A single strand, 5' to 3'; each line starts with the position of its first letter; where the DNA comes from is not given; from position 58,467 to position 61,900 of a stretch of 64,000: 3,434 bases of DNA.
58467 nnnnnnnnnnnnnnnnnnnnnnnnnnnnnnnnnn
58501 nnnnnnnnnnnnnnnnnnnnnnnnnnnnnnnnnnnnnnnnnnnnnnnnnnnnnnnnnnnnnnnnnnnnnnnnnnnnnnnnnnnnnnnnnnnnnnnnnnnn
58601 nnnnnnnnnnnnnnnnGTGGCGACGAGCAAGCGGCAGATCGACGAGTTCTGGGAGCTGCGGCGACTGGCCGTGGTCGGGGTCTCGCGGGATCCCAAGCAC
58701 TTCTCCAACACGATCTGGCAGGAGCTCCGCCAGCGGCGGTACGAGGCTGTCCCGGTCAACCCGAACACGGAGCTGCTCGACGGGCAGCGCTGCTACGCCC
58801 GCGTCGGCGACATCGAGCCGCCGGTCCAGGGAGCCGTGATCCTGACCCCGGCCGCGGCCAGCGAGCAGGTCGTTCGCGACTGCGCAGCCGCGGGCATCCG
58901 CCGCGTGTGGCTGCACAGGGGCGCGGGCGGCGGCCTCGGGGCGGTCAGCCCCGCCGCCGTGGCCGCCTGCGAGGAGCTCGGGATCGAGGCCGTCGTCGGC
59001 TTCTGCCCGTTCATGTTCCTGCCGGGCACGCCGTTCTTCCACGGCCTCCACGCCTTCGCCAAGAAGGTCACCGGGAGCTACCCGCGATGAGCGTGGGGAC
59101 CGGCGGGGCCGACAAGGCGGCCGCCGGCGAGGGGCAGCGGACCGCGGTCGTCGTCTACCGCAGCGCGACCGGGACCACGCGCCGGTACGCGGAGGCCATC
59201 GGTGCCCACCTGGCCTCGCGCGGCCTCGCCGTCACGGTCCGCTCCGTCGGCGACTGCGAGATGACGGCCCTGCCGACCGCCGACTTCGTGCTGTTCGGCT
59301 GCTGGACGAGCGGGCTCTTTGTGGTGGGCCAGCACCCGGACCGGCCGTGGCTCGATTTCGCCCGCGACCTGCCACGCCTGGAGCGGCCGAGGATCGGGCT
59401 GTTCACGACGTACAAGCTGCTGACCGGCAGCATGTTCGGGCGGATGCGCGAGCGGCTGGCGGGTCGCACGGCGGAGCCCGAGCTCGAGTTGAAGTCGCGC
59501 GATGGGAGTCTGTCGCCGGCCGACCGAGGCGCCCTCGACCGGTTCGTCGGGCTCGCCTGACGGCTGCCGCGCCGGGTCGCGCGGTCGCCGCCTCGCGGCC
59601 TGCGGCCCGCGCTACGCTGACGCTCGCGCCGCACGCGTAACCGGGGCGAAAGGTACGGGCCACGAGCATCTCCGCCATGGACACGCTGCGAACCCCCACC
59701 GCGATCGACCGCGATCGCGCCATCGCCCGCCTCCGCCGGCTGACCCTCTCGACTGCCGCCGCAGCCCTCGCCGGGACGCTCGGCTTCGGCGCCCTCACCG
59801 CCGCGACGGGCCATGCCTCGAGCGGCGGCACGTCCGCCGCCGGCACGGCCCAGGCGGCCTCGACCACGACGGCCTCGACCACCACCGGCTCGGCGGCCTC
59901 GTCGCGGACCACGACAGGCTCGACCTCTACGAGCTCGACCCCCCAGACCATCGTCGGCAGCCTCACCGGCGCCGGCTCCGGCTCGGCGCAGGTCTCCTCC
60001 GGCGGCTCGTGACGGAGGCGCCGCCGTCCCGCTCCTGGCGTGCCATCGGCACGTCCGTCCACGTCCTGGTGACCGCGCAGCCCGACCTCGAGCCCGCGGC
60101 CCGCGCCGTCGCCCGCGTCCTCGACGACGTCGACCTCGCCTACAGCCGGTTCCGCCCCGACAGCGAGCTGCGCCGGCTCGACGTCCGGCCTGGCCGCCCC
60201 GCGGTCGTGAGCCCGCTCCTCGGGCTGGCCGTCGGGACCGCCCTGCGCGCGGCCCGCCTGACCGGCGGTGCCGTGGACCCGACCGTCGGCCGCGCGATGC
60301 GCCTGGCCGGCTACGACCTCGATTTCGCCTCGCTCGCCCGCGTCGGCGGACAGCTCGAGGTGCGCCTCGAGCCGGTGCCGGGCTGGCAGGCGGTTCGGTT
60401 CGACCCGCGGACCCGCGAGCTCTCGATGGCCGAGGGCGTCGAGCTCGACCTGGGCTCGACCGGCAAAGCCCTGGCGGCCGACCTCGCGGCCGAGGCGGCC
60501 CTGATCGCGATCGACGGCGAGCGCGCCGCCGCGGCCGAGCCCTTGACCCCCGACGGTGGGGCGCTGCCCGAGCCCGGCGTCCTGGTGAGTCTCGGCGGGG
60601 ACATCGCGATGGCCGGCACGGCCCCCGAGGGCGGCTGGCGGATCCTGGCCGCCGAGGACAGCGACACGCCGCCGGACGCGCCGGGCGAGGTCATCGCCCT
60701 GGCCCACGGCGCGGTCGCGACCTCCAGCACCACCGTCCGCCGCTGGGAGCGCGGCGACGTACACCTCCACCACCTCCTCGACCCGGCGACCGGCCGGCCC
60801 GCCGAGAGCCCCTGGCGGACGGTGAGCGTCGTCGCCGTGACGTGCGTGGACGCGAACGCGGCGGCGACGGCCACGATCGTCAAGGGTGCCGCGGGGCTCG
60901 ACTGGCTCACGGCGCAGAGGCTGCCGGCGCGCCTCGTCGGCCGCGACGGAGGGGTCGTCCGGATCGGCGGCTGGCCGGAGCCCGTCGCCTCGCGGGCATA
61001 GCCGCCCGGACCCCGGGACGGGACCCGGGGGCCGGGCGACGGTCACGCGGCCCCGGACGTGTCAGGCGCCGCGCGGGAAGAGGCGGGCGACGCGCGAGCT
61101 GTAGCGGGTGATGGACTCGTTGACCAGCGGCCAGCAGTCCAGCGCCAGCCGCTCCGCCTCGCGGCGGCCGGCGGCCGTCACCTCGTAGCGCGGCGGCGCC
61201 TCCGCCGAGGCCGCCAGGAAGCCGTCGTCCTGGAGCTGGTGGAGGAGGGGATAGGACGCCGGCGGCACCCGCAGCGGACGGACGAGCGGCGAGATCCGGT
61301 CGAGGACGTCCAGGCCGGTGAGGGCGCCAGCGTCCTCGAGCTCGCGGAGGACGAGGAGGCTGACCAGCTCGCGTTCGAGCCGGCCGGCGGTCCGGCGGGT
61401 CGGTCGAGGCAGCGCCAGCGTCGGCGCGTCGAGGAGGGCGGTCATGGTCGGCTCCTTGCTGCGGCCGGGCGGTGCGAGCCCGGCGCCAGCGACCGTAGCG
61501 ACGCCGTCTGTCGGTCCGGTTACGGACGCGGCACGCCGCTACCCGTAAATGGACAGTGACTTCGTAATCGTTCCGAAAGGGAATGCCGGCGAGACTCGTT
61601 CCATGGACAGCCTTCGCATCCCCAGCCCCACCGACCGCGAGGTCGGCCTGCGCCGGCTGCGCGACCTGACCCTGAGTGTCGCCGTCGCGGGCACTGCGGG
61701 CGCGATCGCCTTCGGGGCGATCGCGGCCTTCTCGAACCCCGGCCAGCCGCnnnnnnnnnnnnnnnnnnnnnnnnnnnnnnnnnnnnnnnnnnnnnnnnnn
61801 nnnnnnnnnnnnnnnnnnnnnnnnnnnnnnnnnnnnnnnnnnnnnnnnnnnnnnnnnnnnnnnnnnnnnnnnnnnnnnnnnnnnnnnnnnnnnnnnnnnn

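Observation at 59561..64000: ApbE + ferric-reductase-TM + NuoF-like + ferredoxin module with two paralogous small S/T/G-rich membrane proteins sharing a conserved leader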

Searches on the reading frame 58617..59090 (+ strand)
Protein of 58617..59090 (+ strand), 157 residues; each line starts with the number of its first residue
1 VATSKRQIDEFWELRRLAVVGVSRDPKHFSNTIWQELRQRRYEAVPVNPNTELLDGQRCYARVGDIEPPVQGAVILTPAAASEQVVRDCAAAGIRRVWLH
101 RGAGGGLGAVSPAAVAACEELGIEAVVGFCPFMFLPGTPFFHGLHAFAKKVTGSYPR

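Call 5: search_protein_families(library=pfam, proteins=[window:58617-59090:+], max_evalue=0.1)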
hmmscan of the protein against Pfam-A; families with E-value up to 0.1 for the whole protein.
window:58617-59090:+ (157 aa): 2 families
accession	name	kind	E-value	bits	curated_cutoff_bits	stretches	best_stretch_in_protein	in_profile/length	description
PF13380.12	CoA_binding_2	-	1.7e-25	90.2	22.8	1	15-132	1-112/116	CoA binding domain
PF02629.25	CoA_binding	-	6.7e-07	30.4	22.3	1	16-98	5-92/97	CoA binding domain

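Call 6: search_protein_families(library=ncbifam, proteins=[window:58617-59090:+], max_evalue=0.1)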
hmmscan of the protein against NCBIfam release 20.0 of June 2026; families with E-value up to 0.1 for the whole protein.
window:58617-59090:+ (157 aa): 4 families
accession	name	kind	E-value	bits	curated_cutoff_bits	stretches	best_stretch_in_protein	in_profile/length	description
TIGR02717.1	AcCoA-syn-alpha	equivalog_domain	1.9e-13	49.9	567.15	1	12-97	5-92/447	acetate--CoA ligase alpha subunit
NF045494.1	AcCoALig_Archglob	equivalog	4.9e-12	45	1200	1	5-97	215-309/665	acetate--CoA ligase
NF045492.1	HydPropCoALig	equivalog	9.5e-11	40.7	1300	1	4-120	244-362/700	3-hydroxypropionate--CoA ligase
NF045493.1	HydDutCoALig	equivalog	0.00047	18.9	1300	1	11-97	6-93/698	4-hydroxybutyrate--CoA ligase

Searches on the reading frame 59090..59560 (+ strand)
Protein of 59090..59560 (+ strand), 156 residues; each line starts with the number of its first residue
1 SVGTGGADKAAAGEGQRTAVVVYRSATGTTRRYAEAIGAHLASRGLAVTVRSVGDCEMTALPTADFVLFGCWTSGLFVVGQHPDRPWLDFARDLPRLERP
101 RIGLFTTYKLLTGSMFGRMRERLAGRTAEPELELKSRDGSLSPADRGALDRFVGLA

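Call 5: search_protein_families(library=pfam, proteins=[window:59090-59560:+], max_evalue=0.1)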
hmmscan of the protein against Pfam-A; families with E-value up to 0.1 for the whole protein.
window:59090-59560:+ (156 aa): 3 families
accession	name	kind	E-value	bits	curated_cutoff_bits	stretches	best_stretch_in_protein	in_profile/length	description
PF00258.30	Flavodoxin_1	-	5.3e-09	36.8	25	1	21-75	1-57/143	Flavodoxin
PF12724.12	Flavodoxin_5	-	1.1e-05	26.2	27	1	20-70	1-50/145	Flavodoxin domain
PF12641.12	Flavodoxin_3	-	2.8e-05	24.5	27.5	1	21-74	2-51/160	Flavodoxin domain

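Call 6: search_protein_families(library=ncbifam, proteins=[window:59090-59560:+], max_evalue=0.1)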
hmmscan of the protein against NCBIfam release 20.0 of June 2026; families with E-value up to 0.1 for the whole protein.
window:59090-59560:+ (156 aa): 11 families
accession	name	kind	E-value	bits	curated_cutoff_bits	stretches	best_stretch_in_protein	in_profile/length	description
TIGR01753.1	flav_short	equivalog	1.4e-09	38.6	123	1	20-123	2-106/140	flavodoxin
NF004049.0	PRK05568.1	equivalog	1.3e-06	28.8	206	1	20-128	5-111/142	flavodoxin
NF045594.1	flavodox_BilS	equivalog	0.00023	21.1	155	1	20-74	2-51/160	flavodoxin family protein BilS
NF006747.0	PRK09271.1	equivalog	0.00055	19.7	104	1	20-75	4-63/160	flavodoxin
NF005216.0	PRK06703.1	subfamily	0.0018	18.3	127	1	19-75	4-60/151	flavodoxin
NF004050.0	PRK05569.1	subfamily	0.0026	18.1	136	1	20-117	5-101/141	flavodoxin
NF005587.0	PRK07308.1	equivalog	0.0085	16.3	138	1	19-97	4-78/147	flavodoxin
NF005246.0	PRK06756.1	subfamily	0.0095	15.9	130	1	20-93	5-75/148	flavodoxin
TIGR01931.1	cysJ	equivalog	0.022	13.4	668.15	1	16-68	58-110/597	assimilatory sulfite reductase (NADPH) flavoprotein subunit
TIGR01754.1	flav_RNR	hypoth_equivalog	0.028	14.4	163.8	1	20-75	4-62/140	putative ribonucleotide reductase-associated flavodoxin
NF006736.0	PRK09267.1-2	equivalog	0.044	13.5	202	1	20-75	5-55/161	flavodoxin FldA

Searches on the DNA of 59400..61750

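Call 45: search_rna_families(source=window, start=59400, end=61750, threshold=evalue, max_evalue=1)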
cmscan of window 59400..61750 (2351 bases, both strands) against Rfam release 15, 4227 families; matches with E-value up to 1: 0.
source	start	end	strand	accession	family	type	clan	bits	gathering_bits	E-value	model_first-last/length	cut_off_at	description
